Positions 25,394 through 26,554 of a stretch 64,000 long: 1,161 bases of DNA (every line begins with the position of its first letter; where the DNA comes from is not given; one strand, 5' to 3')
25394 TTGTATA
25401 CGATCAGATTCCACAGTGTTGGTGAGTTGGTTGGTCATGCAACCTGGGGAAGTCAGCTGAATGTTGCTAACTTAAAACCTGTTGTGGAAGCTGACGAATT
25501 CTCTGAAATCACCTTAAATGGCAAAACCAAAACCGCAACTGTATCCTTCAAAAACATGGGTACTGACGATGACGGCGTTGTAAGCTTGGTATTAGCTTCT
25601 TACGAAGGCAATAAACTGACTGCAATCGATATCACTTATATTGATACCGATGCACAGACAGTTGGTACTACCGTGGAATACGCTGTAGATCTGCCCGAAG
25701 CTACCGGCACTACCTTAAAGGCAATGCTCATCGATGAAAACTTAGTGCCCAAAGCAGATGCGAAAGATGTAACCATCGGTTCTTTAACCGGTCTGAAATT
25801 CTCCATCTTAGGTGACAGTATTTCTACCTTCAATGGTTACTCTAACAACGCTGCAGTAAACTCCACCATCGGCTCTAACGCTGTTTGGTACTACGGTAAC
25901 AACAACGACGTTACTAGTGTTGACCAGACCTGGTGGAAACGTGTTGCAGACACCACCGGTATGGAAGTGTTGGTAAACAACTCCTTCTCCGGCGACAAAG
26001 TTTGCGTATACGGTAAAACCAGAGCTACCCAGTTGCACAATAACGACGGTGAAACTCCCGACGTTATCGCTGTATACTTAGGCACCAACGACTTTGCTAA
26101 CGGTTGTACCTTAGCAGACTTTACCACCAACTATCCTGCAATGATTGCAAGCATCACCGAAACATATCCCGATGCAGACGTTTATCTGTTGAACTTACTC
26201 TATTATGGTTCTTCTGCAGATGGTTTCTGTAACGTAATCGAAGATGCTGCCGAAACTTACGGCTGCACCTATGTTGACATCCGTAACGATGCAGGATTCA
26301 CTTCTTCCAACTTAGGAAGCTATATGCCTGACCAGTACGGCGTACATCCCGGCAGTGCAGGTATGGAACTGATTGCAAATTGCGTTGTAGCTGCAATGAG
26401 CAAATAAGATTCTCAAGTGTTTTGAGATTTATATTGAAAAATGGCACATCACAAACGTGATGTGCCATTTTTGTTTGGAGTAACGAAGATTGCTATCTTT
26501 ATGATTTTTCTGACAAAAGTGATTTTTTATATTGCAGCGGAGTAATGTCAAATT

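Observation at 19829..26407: Giant secreted protein joining an alkaline-phosphatase domain to an SGNH esterase domain across ~1,300 aa of binding-type modules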

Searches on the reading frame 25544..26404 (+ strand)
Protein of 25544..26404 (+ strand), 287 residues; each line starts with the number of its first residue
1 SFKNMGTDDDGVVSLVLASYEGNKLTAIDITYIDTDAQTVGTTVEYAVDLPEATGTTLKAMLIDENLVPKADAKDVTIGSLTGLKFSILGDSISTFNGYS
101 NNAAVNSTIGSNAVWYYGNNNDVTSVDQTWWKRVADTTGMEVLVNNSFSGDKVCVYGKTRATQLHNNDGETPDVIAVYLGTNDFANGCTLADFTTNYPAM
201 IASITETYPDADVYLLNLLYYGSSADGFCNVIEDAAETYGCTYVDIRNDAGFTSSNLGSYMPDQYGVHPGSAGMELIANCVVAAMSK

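Call 9: search_solved_structures(query=window:25589-26404:+, show_alignments=2, max_evalue=0.1)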
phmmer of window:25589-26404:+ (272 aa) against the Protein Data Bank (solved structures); distinct sequences matched with E-value up to 0.1: 5.
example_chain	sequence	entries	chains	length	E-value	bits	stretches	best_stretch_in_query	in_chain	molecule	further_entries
4m8k_A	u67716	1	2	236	3.5e-14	56.1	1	70-200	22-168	hypothetical protein, GDSL-like Lipase/Acylhydrolase family protein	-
4nrd_A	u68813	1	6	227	1.6e-13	53.9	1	70-202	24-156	Uncharacterized protein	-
2wao_A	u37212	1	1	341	0.0015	21.2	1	156-211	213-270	ENDOGLUCANASE E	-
2wab_A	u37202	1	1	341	0.0017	21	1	156-211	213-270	ENDOGLUCANASE E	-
7bxd_A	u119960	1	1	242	0.061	15.9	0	108-178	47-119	GDSL-like protein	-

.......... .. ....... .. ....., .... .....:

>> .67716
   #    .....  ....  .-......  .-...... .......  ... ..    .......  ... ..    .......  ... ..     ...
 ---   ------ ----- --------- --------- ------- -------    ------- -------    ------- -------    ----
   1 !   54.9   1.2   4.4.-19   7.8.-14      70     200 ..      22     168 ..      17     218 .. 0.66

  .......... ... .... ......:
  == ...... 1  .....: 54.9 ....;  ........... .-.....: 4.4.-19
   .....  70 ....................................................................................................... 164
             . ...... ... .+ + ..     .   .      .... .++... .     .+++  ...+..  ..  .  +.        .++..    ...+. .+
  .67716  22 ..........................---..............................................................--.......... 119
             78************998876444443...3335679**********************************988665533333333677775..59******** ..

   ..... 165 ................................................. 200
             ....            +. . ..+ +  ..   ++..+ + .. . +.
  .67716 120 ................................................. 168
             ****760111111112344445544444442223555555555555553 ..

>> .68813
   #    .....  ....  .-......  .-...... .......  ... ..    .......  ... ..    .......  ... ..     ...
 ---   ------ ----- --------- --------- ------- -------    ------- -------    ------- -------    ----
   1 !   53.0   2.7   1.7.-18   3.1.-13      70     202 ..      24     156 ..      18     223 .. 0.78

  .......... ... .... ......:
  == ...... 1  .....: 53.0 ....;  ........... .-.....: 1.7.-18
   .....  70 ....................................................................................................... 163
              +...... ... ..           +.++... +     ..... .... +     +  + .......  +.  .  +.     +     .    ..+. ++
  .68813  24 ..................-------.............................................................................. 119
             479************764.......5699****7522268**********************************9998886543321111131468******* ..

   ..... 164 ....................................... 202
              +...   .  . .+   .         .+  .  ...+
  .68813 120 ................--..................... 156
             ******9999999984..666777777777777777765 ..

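Call 27: find_homologous_proteins(query=window:25544-26404:+, max_evalue=0.001)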
Query window:25544-26404:+ (287 aa): 194 proteins with E <= 0.001 among 1008 candidates; the best 120 are listed.
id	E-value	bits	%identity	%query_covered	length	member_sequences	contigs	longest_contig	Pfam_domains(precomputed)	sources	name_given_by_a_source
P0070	1.4e-116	407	66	100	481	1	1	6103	PF04311.21,PF13472.13,PF00657.29,PF16255.12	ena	-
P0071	7.5e-54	201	46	76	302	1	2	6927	PF13472.13,PF00657.29,PF16255.12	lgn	-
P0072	8.5e-54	201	48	72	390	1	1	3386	PF13472.13,PF00657.29,PF16255.12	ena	-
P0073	3.4e-53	199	47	72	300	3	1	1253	PF13472.13,PF00657.29,PF16255.12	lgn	-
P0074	3.9e-53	199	47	72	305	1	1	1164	PF13472.13,PF00657.29,PF16255.12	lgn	-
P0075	4.2e-53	199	49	72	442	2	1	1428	PF04311.21,PF13472.13,PF00657.29,PF16255.12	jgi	-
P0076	1.6e-52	197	49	72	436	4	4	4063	PF13472.13,PF00657.29,PF16255.12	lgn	-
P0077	7.5e-51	191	46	77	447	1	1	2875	PF13472.13,PF00657.29,PF16255.12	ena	-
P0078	1.6e-46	177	46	72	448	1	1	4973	PF13472.13,PF00657.29,PF16255.12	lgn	-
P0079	2.9e-45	173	47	70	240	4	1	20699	PF13472.13,PF00657.29,PF16255.12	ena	-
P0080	7.4e-44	168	45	71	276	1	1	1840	PF13472.13,PF00657.29,PF16255.12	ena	-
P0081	2.8e-42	163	40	77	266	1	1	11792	PF13472.13,PF00657.29,PF16255.12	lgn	-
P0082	6.2e-42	162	43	74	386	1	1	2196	PF13472.13,PF00657.29,PF16255.12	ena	-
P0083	1.0e-38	151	35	89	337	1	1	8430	PF13472.13,PF00657.29,PF16255.12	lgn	-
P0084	8.4e-36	142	41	72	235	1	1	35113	PF13472.13,PF00657.29,PF16255.12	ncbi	-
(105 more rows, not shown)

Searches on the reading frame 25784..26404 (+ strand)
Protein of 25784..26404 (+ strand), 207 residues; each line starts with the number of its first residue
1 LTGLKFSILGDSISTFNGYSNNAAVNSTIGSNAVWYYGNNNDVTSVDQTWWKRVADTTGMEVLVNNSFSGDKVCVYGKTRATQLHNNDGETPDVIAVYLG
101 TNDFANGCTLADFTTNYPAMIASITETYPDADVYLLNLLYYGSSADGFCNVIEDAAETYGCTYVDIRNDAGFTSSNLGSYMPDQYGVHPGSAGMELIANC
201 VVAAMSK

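Call 73: search_solved_structures(query=A5, max_evalue=0.01, show_alignments=1)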
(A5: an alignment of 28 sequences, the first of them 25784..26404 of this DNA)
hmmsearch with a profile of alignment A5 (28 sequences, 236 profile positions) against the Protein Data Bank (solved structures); distinct sequences matched with E-value up to 0.01: 50.
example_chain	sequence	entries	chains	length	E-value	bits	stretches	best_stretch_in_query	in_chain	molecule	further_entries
4nrd_A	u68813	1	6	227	5.4e-36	127.5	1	10-231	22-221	Uncharacterized protein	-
4m8k_A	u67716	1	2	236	1e-33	120.1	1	10-233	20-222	hypothetical protein, GDSL-like Lipase/Acylhydrolase family protein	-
7ddy_D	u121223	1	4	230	3.2e-13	53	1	98-231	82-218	G-D-S-L family lipolytic protein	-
7bxd_A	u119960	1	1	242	4.6e-12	49.2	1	61-231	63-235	GDSL-like protein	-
4q7q_A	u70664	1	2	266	8.2e-12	48.3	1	102-232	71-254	Lipolytic protein G-D-S-L family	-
3bzw_A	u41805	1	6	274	9.5e-12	48.1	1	91-233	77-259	Putative lipase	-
3dc7_A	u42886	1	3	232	4.5e-10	42.6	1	100-233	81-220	Putative uncharacterized protein lp_3323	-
5jd3_A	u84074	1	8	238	1.4e-08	37.8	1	92-231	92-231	LAE5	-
2wao_A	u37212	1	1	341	2.5e-08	36.9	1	100-158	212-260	ENDOGLUCANASE E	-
2wab_A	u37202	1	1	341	8.1e-08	35.3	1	100-158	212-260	ENDOGLUCANASE E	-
4oap_A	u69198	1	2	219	3.8e-07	33.1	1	98-232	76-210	Acetyl xylan esterase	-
4q9a_A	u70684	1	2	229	6.1e-07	32.4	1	98-232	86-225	Tat pathway signal sequence domain protein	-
5bn1_A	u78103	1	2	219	8.3e-07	32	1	98-232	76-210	Acetyl xylan esterase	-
3w7v_A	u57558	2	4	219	8.3e-07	31.9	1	98-232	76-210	Acetyl xylan esterase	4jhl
4oao_A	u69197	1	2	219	9.6e-07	31.7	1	98-232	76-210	Acetyl xylan esterase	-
6v8i_AE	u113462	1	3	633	7.8e-06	28.8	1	105-233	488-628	Tail-Associated Lysin, gp59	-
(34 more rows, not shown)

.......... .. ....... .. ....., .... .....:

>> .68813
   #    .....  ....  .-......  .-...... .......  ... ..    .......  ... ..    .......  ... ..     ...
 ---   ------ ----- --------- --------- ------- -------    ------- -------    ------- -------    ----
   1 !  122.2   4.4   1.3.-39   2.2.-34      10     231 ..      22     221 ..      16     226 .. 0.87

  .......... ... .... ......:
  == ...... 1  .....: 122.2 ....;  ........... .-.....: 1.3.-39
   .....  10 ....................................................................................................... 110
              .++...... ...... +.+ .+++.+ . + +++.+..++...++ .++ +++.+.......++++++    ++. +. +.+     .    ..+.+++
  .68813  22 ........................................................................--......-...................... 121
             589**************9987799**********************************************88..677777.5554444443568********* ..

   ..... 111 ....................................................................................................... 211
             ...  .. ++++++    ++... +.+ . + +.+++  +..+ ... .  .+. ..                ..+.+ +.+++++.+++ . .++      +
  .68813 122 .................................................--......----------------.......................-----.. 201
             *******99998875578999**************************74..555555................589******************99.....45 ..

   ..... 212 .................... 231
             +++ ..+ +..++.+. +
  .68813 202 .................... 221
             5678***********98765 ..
